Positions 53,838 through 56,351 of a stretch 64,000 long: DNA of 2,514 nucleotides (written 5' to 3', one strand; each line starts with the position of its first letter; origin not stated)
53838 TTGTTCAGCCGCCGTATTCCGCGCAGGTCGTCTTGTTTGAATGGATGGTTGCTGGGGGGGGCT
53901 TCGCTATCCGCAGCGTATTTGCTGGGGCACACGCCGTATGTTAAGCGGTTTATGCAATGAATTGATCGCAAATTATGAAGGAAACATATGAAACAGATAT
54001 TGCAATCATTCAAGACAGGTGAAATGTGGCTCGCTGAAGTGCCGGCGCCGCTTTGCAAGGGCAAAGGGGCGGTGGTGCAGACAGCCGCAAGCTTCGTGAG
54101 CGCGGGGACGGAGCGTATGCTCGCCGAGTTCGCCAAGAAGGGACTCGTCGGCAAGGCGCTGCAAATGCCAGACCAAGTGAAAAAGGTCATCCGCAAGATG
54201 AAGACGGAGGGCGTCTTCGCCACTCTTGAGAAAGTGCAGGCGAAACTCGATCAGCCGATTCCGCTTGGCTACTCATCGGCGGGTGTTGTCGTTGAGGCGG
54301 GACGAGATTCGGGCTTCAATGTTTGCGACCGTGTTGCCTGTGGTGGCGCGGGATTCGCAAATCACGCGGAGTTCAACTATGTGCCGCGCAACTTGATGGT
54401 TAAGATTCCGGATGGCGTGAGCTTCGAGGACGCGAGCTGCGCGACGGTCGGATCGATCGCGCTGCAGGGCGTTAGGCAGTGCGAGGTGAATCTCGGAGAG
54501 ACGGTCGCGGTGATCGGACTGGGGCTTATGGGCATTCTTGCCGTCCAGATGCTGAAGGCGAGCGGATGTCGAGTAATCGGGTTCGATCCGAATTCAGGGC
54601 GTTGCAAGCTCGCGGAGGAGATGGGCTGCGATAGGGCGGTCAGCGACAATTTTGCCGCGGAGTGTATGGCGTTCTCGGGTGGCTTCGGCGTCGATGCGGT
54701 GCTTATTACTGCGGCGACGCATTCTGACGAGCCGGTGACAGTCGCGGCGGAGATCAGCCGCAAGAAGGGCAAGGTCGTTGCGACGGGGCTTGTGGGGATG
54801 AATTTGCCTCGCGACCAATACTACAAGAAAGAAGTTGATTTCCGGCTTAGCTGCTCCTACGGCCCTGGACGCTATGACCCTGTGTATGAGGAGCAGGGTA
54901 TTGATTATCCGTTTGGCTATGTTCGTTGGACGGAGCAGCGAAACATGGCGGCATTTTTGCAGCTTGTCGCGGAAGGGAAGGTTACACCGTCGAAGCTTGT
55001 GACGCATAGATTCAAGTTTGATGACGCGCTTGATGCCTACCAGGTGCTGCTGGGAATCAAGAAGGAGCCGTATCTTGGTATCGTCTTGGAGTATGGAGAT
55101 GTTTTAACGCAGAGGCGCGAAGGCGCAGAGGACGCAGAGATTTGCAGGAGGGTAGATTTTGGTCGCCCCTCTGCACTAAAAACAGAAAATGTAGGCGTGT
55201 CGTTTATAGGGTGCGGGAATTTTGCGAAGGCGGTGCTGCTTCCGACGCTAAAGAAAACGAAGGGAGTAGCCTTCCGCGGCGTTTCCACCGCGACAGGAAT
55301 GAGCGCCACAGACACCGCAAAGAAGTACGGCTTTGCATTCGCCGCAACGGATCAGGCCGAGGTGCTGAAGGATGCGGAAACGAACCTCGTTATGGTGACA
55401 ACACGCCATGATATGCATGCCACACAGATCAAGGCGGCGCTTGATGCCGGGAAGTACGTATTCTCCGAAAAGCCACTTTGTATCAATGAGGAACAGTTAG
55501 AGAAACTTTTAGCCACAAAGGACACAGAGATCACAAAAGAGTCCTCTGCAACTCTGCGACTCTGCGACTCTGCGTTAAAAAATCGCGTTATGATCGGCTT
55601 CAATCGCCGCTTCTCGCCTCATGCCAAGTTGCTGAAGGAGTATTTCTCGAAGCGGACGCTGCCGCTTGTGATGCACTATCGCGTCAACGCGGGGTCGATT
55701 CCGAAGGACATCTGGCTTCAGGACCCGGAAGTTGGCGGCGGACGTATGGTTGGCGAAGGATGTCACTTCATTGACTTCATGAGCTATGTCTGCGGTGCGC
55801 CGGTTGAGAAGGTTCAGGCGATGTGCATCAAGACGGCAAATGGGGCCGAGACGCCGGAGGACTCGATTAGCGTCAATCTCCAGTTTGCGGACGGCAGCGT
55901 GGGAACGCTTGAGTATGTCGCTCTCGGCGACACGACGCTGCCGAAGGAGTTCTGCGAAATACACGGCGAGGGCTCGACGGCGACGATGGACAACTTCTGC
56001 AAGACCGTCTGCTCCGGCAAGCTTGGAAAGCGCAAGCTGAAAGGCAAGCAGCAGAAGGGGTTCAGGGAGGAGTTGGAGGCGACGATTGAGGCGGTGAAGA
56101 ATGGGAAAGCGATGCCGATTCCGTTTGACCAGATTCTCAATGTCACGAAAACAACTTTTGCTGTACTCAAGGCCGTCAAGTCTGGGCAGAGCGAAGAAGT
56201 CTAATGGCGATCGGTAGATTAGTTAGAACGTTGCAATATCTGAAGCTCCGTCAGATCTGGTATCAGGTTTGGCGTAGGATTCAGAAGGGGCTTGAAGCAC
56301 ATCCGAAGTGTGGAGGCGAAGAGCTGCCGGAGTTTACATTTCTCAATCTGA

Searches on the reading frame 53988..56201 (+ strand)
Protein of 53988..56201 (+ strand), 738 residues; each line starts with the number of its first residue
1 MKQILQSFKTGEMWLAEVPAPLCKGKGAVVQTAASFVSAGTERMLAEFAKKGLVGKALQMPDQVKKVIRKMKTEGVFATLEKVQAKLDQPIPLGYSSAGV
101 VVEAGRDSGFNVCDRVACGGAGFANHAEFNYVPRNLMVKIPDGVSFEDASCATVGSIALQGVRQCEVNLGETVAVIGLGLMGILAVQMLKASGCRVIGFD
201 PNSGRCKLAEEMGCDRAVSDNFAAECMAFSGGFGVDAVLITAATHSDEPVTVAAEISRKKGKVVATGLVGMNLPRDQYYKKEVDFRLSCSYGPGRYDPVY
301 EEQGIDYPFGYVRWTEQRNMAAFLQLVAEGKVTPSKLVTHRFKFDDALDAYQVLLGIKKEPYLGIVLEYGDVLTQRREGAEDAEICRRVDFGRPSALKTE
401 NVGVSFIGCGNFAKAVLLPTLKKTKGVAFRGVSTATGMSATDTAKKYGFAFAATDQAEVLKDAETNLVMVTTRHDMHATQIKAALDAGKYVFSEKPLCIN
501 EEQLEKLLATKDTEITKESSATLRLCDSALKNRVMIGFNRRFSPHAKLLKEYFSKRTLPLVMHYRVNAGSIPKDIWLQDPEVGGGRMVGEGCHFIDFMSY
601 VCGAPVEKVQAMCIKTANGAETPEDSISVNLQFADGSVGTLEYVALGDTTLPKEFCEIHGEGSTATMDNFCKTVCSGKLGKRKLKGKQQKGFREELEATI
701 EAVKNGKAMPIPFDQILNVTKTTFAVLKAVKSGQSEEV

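Call 9: search_protein_families(library=pfam, proteins=[window:53988-56201:+], max_evalue=0.001)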
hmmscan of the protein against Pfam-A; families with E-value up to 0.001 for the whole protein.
window:53988-56201:+ (738 aa): 9 families
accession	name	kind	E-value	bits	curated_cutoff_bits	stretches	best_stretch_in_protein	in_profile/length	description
PF01408.29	GFO_IDH_MocA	-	2.4e-17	64.2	24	1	404-510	3-108/120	Oxidoreductase family, NAD-binding Rossmann fold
PF00107.32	ADH_zinc_N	-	4.1e-17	62.8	31.8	1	182-297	3-121/129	Zinc-binding dehydrogenase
PF22725.1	GFO_IDH_MocA_C3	-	2.1e-12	47.6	27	1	569-662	28-120/124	GFO/IDH/MocA C-terminal domain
PF02894.22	GFO_IDH_MocA_C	-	2.7e-11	44.1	22.9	1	575-734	31-214/218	Oxidoreductase family, C-terminal alpha/beta domain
PF02826.25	2-Hacid_dh_C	-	0.00012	22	25.1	1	170-227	36-93/178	D-isomer specific 2-hydroxyacid dehydrogenase, NAD binding domain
PF07991.19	KARI_N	-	0.0002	21.4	20.6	0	170-217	4-52/165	Acetohydroxy acid isomeroreductase, NADPH-binding domain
PF08240.17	ADH_N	-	0.00024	21.8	23.5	0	85-142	28-104/104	Alcohol dehydrogenase GroES-like domain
PF03446.21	NAD_binding_2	-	0.00049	20.6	21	0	172-226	1-56/161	NAD binding domain of 6-phosphogluconate dehydrogenase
PF03807.23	F420_oxidored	-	0.00092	20.2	21.6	0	404-473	2-70/94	NADP oxidoreductase coenzyme F420-dependent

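Call 52: search_protein_families(library=ncbifam, proteins=[window:53988-56201:+], max_evalue=0.001)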
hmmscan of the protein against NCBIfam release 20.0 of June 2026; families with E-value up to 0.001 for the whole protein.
window:53988-56201:+ (738 aa): 28 families (the best 25 are shown)
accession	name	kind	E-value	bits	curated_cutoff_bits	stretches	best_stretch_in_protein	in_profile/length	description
TIGR04380.1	myo_inos_iolG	equivalog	1.3e-22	80.1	355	1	403-734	3-327/330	inositol 2-dehydrogenase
TIGR03989.1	Rxyl_3153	subfamily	1.5e-15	57.3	440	1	124-272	139-292/370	NDMA-dependent alcohol dehydrogenase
NF041097.1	keto_inos_dh_IolM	equivalog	6.5e-14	51.4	450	1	163-269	200-313/389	scyllo-inosose 3-dehydrogenase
NF006940.0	PRK09422.1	equivalog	9.5e-14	51.1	344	1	127-269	118-262/338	alcohol dehydrogenase AdhP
TIGR00692.1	tdh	equivalog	5e-13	48.8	458.35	1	125-241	118-237/340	L-threonine 3-dehydrogenase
NF052479.1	LevoglcsnDh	equivalog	8.2e-13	47.8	650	1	432-613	41-212/386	levoglucosan dehydrogenase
NF040723.1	UDP-GlcNAcDh_Arch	equivalog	1.6e-12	47.6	450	1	404-722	3-293/302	UDP-N-acetylglucosamine 3-dehydrogenase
NF052679.1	InsChiInosDhIolG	equivalog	3.5e-11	42.7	540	1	404-738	5-327/343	bifunctional inositol 2-dehydrogenase/D-chiro-inositol 1-dehydrogenase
NF010344.0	PRK13771.1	subfamily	5.2e-11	42.1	349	1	127-229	119-223/334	putative alcohol dehydrogenase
NF041172.1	AcrlCoa_red_Thmprot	equivalog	1.3e-10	40.7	500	1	127-246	119-238/334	acryloyl-CoA reductase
TIGR03366.1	HpnZ_proposed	hypoth_equivalog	1.9e-10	40.4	328.1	1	122-265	109-251/315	putative phosphonate catabolism associated alcohol dehydrogenase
NF003808.0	PRK05396.1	equivalog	2.1e-10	40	380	1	125-220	120-215/341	L-threonine 3-dehydrogenase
NF047908.1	AldhRedAhr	equivalog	2.4e-10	39.8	470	1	123-269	122-262/335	NADPH-dependent aldehyde reductase Ahr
TIGR01202.1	bchC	equivalog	1.6e-09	37.4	291.25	1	90-210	59-186/308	chlorophyll synthesis pathway protein BchC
TIGR02824.1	quinone_pig3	subfamily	2.1e-09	36.8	296.8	1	93-254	61-229/325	putative NAD(P)H quinone oxidoreductase, PIG3 family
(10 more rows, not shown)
